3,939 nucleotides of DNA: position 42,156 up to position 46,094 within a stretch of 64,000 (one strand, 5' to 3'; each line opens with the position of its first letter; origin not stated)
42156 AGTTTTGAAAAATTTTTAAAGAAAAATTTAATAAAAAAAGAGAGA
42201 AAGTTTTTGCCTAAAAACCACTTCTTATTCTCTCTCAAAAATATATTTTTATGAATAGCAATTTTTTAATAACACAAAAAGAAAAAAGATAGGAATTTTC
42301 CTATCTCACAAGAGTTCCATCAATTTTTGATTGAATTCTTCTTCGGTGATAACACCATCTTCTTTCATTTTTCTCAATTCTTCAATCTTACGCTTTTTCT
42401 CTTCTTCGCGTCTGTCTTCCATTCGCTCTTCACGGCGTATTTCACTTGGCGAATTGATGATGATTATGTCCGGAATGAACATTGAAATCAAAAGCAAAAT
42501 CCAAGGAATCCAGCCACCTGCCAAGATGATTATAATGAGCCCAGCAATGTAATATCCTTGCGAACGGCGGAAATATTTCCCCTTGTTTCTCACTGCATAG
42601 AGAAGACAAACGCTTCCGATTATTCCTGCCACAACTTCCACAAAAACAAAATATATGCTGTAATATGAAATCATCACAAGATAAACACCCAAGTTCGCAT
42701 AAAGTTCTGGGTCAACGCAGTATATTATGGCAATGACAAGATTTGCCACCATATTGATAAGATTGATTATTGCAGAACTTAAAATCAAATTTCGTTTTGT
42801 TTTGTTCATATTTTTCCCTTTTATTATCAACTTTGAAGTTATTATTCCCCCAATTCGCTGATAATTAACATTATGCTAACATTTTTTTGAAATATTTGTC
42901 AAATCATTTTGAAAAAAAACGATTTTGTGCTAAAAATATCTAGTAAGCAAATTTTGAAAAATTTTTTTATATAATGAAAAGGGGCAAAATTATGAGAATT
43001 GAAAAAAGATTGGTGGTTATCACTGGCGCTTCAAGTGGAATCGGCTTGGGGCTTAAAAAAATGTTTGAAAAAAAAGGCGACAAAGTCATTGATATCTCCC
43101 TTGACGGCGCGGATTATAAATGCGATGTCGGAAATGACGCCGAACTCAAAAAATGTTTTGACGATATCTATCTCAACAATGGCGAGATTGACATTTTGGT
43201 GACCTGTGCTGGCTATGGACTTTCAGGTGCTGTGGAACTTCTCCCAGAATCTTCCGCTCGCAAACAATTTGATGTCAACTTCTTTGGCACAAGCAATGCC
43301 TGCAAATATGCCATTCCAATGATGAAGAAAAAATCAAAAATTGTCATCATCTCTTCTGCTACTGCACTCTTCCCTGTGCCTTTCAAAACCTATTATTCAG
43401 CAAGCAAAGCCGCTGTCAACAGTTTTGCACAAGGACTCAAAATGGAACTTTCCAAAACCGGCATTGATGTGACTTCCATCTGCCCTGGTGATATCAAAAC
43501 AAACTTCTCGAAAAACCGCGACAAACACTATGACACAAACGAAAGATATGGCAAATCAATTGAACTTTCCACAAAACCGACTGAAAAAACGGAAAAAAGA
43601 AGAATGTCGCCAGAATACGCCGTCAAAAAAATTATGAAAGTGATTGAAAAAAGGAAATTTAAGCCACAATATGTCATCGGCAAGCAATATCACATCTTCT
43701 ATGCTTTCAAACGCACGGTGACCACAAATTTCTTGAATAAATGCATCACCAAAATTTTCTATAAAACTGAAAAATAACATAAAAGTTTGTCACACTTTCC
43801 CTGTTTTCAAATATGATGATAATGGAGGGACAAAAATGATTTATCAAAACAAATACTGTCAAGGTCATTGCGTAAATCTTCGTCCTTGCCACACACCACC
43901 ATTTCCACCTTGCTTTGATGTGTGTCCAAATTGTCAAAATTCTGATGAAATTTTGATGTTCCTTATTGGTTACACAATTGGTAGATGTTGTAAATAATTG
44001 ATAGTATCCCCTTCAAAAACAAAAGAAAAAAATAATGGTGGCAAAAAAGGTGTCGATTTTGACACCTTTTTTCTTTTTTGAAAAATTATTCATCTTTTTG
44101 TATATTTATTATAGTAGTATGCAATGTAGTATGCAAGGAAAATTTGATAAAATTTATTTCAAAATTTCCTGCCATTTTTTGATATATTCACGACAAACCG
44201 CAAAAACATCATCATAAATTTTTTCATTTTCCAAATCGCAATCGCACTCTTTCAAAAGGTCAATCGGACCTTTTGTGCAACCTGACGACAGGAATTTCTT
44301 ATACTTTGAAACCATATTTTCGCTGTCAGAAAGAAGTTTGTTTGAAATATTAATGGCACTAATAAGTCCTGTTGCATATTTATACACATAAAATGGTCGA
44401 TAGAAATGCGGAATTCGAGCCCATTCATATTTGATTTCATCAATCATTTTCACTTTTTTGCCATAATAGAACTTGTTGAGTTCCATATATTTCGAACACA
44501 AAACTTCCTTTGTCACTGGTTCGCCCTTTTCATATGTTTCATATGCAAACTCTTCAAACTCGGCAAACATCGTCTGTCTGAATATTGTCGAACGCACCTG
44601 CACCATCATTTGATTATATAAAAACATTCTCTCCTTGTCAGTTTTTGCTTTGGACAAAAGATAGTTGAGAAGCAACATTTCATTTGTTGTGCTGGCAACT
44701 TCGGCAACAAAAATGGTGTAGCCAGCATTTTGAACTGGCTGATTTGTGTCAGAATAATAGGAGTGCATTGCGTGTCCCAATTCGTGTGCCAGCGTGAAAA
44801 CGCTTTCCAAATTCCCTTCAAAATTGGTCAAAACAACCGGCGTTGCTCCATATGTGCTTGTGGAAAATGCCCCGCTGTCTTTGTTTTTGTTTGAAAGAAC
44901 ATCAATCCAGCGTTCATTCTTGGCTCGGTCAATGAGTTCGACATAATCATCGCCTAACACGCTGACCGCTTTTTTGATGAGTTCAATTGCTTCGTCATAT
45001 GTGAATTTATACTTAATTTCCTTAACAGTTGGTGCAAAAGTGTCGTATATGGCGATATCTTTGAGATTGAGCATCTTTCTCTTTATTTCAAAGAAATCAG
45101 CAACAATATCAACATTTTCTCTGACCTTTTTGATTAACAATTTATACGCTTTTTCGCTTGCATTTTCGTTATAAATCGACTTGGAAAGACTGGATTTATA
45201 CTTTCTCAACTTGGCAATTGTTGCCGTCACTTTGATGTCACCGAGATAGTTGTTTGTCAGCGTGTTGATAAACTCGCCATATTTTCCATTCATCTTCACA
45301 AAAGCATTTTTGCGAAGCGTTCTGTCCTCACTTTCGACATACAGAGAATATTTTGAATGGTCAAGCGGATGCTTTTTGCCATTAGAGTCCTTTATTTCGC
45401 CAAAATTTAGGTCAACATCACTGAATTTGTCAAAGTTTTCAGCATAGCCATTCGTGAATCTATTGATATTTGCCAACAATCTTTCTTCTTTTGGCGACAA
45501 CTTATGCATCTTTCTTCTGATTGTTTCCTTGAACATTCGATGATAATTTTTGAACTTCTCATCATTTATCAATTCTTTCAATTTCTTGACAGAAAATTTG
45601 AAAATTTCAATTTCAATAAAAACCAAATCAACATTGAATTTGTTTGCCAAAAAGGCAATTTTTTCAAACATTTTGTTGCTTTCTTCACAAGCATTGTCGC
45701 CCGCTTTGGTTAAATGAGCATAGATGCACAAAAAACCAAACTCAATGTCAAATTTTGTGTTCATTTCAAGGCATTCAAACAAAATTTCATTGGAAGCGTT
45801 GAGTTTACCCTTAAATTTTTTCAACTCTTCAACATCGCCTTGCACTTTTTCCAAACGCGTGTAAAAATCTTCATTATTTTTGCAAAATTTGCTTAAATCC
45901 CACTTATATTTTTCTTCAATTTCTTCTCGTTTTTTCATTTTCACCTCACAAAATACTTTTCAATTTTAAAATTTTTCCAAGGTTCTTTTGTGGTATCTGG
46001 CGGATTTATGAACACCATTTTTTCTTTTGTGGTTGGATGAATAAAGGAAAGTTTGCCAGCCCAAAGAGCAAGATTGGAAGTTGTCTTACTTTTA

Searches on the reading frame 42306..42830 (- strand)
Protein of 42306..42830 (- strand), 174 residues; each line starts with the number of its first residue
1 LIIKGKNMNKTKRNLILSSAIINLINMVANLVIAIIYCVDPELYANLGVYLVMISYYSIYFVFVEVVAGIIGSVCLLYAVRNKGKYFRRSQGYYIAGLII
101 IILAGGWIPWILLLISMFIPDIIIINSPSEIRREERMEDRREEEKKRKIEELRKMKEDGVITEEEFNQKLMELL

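Call 6: search_protein_families(library=pfam, proteins=[window:42306-42830:-], max_evalue=0.01)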
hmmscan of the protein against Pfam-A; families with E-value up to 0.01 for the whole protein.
window:42306-42830:- (174 aa): 1 family
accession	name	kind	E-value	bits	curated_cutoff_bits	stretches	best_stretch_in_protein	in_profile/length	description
PF09851.14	SHOCT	-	4.7e-07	29.8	27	1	148-174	2-28/28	Short C-terminal domain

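Call 51: list_cluster_members(proteins=[window:42306-42809:-, window:42306-42830:-, window:42974-43777:+, window:42992-43777:+, window:44154-45938:-, window:38094-38549:-, window:37022-38053:-, window:46627-47475:-, window:45941-46639:-, window:44154-45944:-])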
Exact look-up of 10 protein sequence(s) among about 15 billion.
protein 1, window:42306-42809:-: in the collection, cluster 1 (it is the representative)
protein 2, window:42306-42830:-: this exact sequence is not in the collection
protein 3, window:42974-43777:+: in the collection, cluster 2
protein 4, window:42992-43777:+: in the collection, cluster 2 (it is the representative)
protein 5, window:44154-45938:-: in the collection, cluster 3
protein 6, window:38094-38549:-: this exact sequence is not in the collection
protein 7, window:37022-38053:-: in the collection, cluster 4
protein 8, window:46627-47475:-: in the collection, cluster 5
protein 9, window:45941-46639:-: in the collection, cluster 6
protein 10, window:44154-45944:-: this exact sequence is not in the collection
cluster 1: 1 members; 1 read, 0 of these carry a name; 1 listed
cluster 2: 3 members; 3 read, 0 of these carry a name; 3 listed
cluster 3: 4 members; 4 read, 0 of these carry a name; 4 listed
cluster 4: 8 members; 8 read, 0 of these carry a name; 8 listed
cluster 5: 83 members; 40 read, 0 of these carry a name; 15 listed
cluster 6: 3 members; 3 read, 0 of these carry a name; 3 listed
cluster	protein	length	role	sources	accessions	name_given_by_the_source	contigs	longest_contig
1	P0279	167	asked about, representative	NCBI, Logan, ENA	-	-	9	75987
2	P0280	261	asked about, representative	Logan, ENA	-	-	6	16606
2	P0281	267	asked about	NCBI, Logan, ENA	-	-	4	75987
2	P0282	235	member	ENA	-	-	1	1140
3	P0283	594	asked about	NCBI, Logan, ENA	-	-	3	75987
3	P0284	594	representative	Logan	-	-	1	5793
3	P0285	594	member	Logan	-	-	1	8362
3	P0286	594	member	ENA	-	-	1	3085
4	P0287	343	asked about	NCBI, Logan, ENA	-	-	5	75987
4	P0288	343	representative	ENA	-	-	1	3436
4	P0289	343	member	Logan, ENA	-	-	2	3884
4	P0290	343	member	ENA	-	-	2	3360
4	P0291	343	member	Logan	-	-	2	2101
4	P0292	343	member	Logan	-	-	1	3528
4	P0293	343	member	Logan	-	-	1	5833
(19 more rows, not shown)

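Call 52: find_encoding_contigs(protein=P0279, flank=10000, max_places=10)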
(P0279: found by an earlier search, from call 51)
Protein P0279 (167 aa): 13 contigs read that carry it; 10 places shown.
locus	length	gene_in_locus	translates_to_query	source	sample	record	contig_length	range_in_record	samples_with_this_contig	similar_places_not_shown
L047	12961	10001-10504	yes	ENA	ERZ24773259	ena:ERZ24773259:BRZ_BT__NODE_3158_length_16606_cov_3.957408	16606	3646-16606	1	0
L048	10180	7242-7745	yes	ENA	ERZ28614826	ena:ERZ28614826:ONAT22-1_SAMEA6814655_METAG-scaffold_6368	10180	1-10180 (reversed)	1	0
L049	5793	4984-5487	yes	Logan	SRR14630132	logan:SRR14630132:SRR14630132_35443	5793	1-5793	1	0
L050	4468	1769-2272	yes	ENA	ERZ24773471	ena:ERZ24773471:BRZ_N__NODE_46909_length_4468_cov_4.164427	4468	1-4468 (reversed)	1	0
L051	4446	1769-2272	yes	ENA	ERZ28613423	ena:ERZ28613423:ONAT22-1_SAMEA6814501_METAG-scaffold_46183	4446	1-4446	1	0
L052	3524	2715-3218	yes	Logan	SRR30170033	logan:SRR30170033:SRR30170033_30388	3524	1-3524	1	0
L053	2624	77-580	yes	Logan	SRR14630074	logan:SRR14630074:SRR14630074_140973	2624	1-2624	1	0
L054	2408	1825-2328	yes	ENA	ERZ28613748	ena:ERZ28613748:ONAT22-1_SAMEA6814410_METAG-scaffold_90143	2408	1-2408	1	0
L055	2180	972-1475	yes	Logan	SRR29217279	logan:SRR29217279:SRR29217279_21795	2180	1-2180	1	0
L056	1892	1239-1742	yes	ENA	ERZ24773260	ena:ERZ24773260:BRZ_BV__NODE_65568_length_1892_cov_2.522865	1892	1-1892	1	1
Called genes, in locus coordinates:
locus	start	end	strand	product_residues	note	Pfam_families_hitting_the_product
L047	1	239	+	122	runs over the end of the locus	PF03862:SpoVAC_SpoVAEB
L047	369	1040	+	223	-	PF09560:Spore_YunB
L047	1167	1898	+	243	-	PF00571:CBS (weak)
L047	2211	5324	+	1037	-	PF00133:tRNA-synt_1, PF09334:tRNA-synt_1g (faint), PF08264:Anticodon_1, PF19302:DUF5915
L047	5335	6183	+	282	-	PF10672:Methyltrans_SAM, PF03602:Cons_hypoth95 (weak), PF09445:Methyltransf_15 (faint), PF13847:Methyltransf_31, PF13649:Methyltransf_25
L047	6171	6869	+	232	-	PF00849:PseudoU_synth_2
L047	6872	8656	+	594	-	PF08439:Peptidase_M3_N, PF01432:Peptidase_M3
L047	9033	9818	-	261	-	PF08659:KR (faint), PF13561:adh_short_C2, PF00106:adh_short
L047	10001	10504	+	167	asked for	PF09851:SHOCT (weak)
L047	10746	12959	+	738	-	?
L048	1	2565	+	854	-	?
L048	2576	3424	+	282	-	PF10672:Methyltrans_SAM, PF03602:Cons_hypoth95 (weak), PF09445:Methyltransf_15 (faint), PF13847:Methyltransf_31, PF13649:Methyltransf_25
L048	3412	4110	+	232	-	PF00849:PseudoU_synth_2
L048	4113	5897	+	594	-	PF08439:Peptidase_M3_N, PF01432:Peptidase_M3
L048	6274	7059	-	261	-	PF08659:KR (faint), PF13561:adh_short_C2, PF00106:adh_short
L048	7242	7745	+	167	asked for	PF09851:SHOCT (weak)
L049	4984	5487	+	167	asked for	PF09851:SHOCT (weak)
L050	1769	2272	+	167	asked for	PF09851:SHOCT (weak)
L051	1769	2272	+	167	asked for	PF09851:SHOCT (weak)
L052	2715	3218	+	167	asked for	PF09851:SHOCT (weak)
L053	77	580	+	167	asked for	PF09851:SHOCT (weak)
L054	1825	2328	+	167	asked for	PF09851:SHOCT (weak)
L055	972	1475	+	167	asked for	PF09851:SHOCT (weak)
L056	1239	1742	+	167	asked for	PF09851:SHOCT (weak)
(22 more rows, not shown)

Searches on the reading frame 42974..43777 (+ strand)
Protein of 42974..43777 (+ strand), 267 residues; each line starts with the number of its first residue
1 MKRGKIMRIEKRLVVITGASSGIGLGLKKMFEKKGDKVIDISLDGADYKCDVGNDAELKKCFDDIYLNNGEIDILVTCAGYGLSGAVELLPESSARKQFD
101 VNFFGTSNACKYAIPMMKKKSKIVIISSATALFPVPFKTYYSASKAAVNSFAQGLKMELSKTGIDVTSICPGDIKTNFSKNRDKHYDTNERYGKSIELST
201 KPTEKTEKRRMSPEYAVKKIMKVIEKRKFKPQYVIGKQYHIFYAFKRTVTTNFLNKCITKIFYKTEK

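Call 6: search_protein_families(library=pfam, proteins=[window:42974-43777:+], max_evalue=0.01)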
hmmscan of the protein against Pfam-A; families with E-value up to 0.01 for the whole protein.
window:42974-43777:+ (267 aa): 6 families
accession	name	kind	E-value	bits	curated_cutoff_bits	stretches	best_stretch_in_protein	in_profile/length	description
PF00106.31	adh_short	-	1.4e-37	129.5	26.6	1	48-185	54-193/195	short chain dehydrogenase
PF13561.12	adh_short_C2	-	1.4e-29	103.8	27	1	46-195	47-197/236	Enoyl-(Acyl carrier protein) reductase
PF08659.16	KR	-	9e-06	26.2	22.6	1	48-168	58-172/180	KR domain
PF08643.16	DUF1776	-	9.8e-05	22.3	25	1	79-177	101-202/294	Fungal family of unknown function (DUF1776)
PF00142.24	Fer4_NifH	-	0.0059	16.5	25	1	50-129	66-150/271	4Fe-4S iron sulfur cluster binding proteins, NifH/frxC family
PF10061.14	DUF2299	-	0.0092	16.2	22.8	0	110-174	35-100/138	Uncharacterized conserved protein (DUF2299)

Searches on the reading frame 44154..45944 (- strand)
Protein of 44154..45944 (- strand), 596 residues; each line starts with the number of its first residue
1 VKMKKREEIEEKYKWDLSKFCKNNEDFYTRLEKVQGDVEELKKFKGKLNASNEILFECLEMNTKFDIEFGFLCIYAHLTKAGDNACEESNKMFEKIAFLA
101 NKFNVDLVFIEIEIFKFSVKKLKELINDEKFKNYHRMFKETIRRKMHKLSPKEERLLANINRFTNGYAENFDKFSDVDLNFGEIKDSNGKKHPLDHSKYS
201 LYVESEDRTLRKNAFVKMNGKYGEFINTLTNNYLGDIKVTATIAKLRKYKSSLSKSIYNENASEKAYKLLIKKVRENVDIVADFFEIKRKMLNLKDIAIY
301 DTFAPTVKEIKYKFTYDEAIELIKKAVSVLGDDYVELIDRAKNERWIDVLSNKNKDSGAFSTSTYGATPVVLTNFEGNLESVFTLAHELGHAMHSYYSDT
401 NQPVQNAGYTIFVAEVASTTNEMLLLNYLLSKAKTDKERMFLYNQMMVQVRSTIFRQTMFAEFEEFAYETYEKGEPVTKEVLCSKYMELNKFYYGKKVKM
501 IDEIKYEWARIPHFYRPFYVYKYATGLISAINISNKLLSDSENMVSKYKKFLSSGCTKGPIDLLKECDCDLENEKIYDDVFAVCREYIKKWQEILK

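Call 6: search_protein_families(library=pfam, proteins=[window:44154-45944:-], max_evalue=0.01)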
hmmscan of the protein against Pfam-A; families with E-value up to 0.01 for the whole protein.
window:44154-45944:- (596 aa): 2 families
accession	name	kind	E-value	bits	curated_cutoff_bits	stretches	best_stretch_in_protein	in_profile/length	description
PF01432.26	Peptidase_M3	-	1e-65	223.3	27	1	202-578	2-452/457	Peptidase family M3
PF08439.15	Peptidase_M3_N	-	2e-13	50.8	25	1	113-181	1-70/70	Oligopeptidase F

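Call 12: list_cluster_members(proteins=[P0001, window:44154-45944:-, window:47486-50599:-, window:31793-35353:-, window:15837-20714:-])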
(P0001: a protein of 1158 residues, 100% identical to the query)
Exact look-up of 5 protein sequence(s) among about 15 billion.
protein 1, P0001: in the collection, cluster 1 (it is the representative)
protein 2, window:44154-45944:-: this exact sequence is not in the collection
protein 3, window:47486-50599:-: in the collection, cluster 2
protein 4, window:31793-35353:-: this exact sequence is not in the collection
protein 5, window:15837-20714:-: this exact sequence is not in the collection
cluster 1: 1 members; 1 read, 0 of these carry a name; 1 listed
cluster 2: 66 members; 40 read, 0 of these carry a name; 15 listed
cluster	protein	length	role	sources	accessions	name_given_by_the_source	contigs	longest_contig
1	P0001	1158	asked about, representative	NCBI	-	-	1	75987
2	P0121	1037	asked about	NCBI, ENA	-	-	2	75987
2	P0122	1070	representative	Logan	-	-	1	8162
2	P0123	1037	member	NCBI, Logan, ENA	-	-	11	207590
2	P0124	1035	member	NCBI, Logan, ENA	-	-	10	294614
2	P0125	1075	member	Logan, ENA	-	-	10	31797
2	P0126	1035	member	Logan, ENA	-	-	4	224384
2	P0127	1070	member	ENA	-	-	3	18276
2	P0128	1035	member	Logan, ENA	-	-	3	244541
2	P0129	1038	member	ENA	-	-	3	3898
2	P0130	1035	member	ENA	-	-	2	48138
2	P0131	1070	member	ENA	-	-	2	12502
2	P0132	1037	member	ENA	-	-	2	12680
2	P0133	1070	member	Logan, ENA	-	-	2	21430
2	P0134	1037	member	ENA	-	-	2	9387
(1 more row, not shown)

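Call 22: search_protein_families(library=pfam, proteins=[L003:16907-21526:+], max_evalue=0.01)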
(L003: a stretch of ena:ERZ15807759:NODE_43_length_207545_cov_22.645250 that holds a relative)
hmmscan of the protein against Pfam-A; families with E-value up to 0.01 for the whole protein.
L003:16907-21526:+ (1539 aa): 2 families
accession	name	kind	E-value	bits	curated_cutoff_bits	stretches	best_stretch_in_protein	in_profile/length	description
PF09479.16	Flg_new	-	9.8e-37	125.3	27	3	906-958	13-65/65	Listeria-Bacteroides repeat domain (List_Bact_rpt)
PF18998.6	Flg_new_2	-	0.00014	22.3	23.6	1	513-556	12-53/73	Divergent InlB B-repeat domain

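Call 68: search_protein_families(library=ncbifam, proteins=[L026:17790-18884:+], max_evalue=0.1)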
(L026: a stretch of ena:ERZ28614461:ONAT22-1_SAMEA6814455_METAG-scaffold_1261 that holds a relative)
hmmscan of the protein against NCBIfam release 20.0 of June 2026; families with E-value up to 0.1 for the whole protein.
L026:17790-18884:+ (364 aa): 0 families

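Call 70: search_protein_families(library=pfam, proteins=[L026:17790-18884:+], max_evalue=1)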
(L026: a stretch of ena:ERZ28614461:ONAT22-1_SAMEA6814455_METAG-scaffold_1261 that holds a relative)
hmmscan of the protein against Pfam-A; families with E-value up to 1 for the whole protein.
L026:17790-18884:+ (364 aa): 0 families
